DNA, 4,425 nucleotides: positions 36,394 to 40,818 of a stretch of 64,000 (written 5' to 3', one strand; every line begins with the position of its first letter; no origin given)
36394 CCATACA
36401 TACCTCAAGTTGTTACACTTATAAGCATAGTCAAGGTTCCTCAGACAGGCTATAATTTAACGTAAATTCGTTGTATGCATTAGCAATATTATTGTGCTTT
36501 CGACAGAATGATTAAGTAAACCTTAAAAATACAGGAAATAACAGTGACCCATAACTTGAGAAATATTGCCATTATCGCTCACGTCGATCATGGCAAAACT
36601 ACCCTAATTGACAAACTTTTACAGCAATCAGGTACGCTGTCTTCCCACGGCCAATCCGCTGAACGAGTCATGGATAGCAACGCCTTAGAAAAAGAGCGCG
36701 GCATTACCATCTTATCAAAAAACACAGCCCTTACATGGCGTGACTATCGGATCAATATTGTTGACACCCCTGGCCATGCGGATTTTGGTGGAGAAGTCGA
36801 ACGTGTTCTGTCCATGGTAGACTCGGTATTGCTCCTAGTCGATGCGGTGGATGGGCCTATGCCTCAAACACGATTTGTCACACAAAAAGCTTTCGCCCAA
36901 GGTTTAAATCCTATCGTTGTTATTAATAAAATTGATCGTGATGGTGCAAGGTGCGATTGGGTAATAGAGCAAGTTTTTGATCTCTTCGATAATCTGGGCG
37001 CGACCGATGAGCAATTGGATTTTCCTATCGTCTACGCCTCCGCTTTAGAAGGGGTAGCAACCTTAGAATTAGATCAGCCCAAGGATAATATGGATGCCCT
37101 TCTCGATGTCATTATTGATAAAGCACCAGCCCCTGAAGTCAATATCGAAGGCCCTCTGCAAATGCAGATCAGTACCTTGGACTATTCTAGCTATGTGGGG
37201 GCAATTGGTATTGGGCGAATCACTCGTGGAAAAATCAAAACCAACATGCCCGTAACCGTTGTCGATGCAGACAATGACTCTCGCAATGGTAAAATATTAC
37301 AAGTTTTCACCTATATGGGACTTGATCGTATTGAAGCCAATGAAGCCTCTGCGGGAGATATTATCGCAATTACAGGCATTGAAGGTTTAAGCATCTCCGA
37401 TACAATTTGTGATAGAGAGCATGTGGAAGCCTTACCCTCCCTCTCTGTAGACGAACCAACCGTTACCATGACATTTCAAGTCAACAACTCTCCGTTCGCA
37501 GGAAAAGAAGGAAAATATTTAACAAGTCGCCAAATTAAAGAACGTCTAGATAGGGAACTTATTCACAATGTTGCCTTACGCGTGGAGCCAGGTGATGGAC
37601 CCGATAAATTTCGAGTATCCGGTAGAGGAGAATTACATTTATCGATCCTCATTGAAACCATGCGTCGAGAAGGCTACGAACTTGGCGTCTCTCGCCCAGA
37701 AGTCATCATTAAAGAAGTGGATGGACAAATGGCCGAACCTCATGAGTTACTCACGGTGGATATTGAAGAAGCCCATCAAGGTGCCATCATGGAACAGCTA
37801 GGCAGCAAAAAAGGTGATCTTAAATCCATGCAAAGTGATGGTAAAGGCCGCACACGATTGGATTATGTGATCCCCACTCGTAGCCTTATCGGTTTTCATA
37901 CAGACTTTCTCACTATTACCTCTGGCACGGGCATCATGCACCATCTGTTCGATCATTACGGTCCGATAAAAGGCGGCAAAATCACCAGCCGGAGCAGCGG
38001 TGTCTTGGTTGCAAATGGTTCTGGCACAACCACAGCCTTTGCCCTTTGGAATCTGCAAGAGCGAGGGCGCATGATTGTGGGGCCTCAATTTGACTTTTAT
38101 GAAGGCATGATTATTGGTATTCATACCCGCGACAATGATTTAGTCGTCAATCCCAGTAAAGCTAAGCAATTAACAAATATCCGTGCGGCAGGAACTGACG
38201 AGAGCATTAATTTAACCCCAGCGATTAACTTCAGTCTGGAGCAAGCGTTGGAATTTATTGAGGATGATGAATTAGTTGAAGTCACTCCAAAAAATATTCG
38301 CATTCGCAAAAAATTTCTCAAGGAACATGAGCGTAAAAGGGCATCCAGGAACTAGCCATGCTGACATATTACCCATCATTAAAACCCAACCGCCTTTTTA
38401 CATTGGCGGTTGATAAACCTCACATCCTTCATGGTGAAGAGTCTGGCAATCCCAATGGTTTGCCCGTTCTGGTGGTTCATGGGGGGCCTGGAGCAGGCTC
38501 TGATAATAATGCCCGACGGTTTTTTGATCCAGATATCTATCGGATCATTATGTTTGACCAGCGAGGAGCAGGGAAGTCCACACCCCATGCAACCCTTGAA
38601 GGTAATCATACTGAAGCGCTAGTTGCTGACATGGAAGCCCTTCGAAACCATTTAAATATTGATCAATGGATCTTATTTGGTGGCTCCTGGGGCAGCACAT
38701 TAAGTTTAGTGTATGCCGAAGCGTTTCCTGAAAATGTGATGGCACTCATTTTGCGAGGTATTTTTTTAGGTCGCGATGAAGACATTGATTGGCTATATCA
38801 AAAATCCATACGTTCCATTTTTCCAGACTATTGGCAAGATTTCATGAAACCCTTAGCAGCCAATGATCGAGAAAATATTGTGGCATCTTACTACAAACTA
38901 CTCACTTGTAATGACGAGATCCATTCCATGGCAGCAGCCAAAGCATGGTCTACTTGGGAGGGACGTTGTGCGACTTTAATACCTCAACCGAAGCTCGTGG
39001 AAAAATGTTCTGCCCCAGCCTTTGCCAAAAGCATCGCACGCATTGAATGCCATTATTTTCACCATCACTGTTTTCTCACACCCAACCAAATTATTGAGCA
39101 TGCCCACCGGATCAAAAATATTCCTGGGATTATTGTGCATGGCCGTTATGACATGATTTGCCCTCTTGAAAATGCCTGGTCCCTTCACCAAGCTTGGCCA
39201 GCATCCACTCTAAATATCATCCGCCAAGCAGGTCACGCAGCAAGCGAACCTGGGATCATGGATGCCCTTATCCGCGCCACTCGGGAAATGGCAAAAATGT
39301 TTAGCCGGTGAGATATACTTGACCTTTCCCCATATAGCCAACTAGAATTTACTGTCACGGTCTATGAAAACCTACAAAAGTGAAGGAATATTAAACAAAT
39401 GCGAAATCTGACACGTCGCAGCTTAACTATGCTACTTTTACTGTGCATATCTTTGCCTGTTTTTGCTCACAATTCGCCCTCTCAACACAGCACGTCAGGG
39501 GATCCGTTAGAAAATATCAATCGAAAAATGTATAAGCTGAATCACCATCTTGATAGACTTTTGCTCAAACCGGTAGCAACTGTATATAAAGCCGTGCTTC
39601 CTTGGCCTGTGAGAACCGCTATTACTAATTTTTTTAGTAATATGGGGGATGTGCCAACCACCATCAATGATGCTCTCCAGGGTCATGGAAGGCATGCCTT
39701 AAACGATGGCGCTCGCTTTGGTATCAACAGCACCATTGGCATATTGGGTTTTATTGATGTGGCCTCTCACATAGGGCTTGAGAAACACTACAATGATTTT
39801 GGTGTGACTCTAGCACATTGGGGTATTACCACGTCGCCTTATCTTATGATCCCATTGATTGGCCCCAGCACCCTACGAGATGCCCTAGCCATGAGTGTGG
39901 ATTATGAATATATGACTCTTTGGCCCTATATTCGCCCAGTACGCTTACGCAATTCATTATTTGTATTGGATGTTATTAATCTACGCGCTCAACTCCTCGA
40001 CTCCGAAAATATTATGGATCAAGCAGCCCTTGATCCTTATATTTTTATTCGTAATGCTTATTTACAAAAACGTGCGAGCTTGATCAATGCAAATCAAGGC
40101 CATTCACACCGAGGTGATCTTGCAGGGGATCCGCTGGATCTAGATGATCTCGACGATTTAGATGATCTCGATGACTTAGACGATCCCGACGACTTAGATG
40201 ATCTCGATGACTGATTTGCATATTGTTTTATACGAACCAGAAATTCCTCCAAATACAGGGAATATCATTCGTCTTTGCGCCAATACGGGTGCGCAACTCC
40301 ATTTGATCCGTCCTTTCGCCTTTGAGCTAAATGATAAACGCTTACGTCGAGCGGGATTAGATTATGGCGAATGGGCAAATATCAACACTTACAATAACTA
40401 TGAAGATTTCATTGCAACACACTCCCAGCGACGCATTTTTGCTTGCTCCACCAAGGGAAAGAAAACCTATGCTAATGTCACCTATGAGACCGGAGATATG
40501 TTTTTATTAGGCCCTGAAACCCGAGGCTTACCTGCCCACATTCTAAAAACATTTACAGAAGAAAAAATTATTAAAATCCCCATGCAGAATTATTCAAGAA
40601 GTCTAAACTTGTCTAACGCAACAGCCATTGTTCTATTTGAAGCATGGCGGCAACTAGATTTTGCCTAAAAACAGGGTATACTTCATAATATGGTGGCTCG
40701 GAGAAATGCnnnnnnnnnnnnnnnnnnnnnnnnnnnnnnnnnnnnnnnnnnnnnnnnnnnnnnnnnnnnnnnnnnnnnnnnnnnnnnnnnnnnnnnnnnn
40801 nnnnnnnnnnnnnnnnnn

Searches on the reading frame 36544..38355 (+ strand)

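Call 66: search_protein_families(library=pfam, proteins=[window:36544-38355:+], max_evalue=0.00001)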
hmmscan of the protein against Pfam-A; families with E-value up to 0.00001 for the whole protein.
window:36544-38355:+ (603 aa): 6 families
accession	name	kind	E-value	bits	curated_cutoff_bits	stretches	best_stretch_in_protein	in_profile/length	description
PF00009.33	GTP_EFTU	-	5.5e-58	196.1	26.5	1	4-195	2-187/188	Elongation factor Tu GTP binding domain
PF21018.2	BipA_C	-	3.3e-45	152.8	23.8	1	486-593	2-109/110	TypA/BipA C-terminal domain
PF00679.30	EFG_C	-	2.8e-21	75.8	27.9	1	396-479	2-85/89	Elongation factor G C-terminus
PF03144.31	GTP_EFTU_D2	-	2.3e-11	44.4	30.3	1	219-289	1-73/73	Elongation factor Tu domain 2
PF22042.2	EF-G_D2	-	9.2e-08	32.5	27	1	216-290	13-83/84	Elongation factor G domain 2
PF01926.29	MMR_HSR1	-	6.5e-06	26.7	21.9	0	8-129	2-113/113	50S ribosome-binding GTPase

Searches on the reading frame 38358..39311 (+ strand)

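Call 66: search_protein_families(library=pfam, proteins=[window:38358-39311:+], max_evalue=0.00001)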
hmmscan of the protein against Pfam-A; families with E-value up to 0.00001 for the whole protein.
window:38358-39311:+ (317 aa): 3 families
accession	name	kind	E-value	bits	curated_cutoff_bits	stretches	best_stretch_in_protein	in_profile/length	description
PF00561.26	Abhydrolase_1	-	2.4e-32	113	25.8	1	36-296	2-241/245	alpha/beta hydrolase fold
PF12146.15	Hydrolase_4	-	9.1e-12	45.2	27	1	52-293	24-232/239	Serine aminopeptidase, S33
PF12697.13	Abhydrolase_6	-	3.3e-06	28.3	26.3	1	37-294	1-205/217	Alpha/beta hydrolase family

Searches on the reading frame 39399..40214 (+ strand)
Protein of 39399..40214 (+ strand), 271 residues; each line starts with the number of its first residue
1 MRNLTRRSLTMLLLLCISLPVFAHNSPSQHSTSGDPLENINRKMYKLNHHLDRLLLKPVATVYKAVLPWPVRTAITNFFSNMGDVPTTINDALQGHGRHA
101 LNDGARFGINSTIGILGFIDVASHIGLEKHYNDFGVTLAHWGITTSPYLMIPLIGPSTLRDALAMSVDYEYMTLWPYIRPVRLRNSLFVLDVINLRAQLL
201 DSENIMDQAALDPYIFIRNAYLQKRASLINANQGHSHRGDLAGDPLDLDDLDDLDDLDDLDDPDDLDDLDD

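Call 66: search_protein_families(library=pfam, proteins=[window:39399-40214:+], max_evalue=0.00001)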
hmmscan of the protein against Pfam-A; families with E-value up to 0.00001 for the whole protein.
window:39399-40214:+ (271 aa): 1 family
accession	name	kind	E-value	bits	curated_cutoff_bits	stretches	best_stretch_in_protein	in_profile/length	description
PF04333.18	MlaA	-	8.4e-72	241.4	25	1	35-226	3-193/195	MlaA lipoprotein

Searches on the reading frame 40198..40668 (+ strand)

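Call 66: search_protein_families(library=pfam, proteins=[window:40198-40668:+], max_evalue=0.00001)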
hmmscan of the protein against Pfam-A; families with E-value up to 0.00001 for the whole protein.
window:40198-40668:+ (156 aa): 1 family
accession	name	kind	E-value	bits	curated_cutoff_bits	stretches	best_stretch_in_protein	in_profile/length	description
PF00588.24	SpoU_methylase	-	5.8e-34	117.7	29.7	1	7-147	2-142/142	SpoU rRNA Methylase family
